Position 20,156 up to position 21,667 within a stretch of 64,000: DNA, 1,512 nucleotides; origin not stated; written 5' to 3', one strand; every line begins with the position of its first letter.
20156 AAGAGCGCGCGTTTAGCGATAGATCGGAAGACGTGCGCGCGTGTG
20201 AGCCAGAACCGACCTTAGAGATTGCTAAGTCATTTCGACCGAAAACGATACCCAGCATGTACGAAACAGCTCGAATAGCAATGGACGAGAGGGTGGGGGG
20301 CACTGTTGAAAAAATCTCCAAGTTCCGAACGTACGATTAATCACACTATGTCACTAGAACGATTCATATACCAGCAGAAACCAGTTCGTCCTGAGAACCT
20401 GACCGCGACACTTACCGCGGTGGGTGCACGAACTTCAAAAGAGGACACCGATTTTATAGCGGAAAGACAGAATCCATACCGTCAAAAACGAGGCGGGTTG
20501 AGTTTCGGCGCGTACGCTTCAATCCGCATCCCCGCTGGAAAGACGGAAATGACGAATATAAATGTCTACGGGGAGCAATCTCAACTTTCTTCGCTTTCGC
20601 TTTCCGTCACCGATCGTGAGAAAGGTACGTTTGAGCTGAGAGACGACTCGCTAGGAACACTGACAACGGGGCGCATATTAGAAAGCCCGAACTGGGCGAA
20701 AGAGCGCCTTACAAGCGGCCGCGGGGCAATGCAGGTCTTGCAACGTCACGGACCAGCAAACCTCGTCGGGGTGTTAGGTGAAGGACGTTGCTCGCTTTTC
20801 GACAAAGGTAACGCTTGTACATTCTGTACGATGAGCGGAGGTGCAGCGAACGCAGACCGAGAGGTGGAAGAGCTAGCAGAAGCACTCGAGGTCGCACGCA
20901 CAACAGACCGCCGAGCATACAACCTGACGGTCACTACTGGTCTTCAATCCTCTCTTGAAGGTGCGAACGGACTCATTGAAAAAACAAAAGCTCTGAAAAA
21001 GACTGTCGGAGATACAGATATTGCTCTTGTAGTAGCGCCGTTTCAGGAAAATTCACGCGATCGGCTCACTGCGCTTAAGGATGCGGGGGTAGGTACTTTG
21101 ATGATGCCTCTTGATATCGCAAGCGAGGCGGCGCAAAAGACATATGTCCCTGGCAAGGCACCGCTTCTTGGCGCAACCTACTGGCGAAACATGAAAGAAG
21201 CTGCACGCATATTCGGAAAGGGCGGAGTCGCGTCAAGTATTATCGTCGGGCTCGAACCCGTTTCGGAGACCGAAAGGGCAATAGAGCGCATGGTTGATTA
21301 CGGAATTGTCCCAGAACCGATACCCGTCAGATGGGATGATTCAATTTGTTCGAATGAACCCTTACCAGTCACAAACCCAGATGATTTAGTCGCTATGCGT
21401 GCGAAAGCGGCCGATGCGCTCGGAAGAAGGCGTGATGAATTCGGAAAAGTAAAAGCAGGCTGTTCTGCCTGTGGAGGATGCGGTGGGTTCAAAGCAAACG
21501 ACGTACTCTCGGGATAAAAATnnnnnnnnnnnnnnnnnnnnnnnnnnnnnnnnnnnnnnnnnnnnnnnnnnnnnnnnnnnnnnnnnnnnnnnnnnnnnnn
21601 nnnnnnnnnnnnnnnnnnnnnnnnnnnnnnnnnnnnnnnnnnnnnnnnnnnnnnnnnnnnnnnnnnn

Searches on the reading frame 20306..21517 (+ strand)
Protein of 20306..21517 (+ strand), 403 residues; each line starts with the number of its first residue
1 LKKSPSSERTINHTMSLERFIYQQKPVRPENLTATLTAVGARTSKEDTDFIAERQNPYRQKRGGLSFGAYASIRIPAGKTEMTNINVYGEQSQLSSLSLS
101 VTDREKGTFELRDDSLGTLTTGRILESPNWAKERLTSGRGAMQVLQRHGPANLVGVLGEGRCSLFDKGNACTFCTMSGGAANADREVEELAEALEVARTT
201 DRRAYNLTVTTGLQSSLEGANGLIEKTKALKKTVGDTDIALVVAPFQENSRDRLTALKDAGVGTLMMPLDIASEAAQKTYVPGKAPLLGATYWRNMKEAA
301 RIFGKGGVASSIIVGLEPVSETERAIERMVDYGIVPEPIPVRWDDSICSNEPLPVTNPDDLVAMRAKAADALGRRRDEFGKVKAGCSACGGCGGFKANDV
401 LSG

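Call 8: search_protein_families(library=pfam, proteins=[window:20306-21517:+])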
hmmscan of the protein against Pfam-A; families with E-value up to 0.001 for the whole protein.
window:20306-21517:+ (403 aa): 1 family
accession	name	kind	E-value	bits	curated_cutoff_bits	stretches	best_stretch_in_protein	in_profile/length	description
PF04055.27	Radical_SAM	-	2.8e-07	31.3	29.5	1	169-323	9-158/166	Radical SAM superfamily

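Call 9: find_encoding_contigs(protein=window:20306-21517:+, flank=3000, max_places=6)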
Protein window:20306-21517:+ (403 aa): no gene with exactly this product is on record in the collection.

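Call 50: search_protein_families(library=ncbifam, proteins=[window:20306-21517:+], max_evalue=0.00001)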
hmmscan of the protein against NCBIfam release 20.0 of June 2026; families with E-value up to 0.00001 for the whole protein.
window:20306-21517:+ (403 aa): 2 families
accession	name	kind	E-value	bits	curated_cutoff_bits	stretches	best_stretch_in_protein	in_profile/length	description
NF045502.1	variant_rSAM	domain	4e-33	114.8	125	1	85-340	63-324/357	radical SAM protein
TIGR04043.1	rSAM_MSMEG_0568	hypoth_equivalog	1.2e-24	87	303.7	1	61-396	20-351/354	MSMEG_0568 family radical SAM protein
